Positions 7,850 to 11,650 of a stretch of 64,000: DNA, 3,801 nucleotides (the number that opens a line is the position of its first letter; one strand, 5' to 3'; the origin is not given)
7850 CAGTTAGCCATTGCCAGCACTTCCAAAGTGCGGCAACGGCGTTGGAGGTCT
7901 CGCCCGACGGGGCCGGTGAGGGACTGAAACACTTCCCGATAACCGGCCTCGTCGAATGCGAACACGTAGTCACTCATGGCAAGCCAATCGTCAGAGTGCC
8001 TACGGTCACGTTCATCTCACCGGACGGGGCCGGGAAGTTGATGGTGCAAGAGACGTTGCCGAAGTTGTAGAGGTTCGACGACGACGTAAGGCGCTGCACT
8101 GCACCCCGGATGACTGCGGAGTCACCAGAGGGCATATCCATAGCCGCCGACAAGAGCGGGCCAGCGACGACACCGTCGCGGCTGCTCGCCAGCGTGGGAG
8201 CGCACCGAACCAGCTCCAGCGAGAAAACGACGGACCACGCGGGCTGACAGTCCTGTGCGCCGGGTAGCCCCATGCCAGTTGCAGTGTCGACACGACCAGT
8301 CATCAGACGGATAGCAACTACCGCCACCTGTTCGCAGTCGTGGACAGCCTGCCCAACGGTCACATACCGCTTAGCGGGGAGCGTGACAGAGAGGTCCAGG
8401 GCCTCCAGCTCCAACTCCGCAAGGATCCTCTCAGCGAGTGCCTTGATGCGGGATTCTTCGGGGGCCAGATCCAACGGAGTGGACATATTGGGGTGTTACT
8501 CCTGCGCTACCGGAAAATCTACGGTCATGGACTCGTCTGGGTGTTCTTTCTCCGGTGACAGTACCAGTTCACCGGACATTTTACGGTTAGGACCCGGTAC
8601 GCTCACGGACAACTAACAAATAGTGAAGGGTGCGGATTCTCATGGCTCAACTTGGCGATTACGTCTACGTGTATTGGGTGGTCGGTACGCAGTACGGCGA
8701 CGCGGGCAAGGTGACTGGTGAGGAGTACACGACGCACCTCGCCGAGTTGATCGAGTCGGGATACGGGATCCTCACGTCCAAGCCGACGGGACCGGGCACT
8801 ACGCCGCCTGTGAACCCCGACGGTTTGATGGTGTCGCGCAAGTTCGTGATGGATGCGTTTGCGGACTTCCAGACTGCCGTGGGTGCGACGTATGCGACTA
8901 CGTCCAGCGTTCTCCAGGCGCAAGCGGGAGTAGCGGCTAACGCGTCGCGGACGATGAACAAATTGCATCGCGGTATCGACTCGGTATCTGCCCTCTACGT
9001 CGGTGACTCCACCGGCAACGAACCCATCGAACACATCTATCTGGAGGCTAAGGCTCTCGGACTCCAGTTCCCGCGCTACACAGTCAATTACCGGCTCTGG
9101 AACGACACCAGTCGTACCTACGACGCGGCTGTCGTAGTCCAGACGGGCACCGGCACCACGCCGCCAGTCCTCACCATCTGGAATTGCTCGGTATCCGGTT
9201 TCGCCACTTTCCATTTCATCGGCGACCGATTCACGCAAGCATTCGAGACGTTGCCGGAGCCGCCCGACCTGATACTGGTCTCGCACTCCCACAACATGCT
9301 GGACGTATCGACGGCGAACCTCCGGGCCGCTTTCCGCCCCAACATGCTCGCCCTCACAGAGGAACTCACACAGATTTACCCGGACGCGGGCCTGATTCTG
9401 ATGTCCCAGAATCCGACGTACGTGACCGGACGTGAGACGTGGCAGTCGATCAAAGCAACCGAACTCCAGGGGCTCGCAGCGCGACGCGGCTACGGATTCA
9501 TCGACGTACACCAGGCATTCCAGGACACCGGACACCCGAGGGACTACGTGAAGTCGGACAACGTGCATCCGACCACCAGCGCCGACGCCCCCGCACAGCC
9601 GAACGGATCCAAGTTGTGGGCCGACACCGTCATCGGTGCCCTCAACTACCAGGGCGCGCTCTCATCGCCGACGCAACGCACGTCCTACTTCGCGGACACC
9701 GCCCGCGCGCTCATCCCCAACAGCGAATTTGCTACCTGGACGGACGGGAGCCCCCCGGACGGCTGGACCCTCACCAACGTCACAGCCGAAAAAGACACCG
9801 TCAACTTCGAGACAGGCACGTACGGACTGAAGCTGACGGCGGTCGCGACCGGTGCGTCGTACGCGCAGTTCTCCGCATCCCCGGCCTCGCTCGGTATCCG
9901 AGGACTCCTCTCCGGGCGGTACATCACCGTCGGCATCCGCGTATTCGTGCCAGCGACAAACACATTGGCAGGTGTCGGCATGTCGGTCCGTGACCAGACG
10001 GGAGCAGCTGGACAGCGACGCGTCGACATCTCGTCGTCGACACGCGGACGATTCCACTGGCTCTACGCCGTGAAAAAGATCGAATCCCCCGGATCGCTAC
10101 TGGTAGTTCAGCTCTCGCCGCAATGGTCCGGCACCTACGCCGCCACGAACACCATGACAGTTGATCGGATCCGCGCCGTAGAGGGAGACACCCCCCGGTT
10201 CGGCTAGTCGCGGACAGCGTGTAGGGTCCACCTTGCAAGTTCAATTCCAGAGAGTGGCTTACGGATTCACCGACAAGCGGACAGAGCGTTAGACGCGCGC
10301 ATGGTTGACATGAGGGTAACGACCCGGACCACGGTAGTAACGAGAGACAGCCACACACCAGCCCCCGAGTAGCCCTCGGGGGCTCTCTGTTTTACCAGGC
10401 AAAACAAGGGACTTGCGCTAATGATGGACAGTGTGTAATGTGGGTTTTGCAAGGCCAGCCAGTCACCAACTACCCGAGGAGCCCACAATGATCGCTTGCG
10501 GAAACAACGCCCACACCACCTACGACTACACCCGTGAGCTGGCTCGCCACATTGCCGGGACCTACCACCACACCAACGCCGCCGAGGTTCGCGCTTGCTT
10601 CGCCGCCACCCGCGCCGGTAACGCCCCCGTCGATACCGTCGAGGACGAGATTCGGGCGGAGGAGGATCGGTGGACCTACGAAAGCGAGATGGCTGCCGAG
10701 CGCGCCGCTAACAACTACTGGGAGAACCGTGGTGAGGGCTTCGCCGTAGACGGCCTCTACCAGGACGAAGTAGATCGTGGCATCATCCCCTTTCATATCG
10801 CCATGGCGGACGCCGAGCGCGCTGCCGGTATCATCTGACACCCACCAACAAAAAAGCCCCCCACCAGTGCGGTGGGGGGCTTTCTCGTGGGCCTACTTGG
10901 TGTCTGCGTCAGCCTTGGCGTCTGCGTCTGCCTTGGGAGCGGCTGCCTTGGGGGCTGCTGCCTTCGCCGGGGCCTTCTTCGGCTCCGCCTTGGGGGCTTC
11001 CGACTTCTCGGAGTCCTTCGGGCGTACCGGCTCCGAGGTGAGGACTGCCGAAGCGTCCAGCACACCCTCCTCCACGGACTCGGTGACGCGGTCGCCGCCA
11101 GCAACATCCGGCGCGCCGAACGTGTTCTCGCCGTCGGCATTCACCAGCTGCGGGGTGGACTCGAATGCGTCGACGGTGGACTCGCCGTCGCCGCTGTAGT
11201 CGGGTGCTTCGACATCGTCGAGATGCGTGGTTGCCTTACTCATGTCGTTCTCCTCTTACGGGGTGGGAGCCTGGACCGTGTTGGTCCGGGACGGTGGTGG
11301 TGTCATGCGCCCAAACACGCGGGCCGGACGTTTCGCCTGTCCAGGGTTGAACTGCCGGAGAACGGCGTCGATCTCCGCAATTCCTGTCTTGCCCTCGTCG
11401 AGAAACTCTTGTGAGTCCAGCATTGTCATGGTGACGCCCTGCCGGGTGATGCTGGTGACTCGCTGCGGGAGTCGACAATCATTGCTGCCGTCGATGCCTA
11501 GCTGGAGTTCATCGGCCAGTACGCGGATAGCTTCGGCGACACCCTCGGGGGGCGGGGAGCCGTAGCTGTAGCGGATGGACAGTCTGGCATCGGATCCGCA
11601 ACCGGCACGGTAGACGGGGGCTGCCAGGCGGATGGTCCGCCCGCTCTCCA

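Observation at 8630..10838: Opposite-strand two-gene island inside the virion operon, encoding an SGNH/GDSL esterase that shares its N-terminal anchor domain with a tail protein about 25 kb away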

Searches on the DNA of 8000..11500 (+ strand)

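Call 4: search_dna_similar(query=window:8000-11500:+, collection=phages, mode=near, max_rows=30)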
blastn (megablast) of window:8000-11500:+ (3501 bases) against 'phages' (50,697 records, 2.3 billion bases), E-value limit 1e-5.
No match.
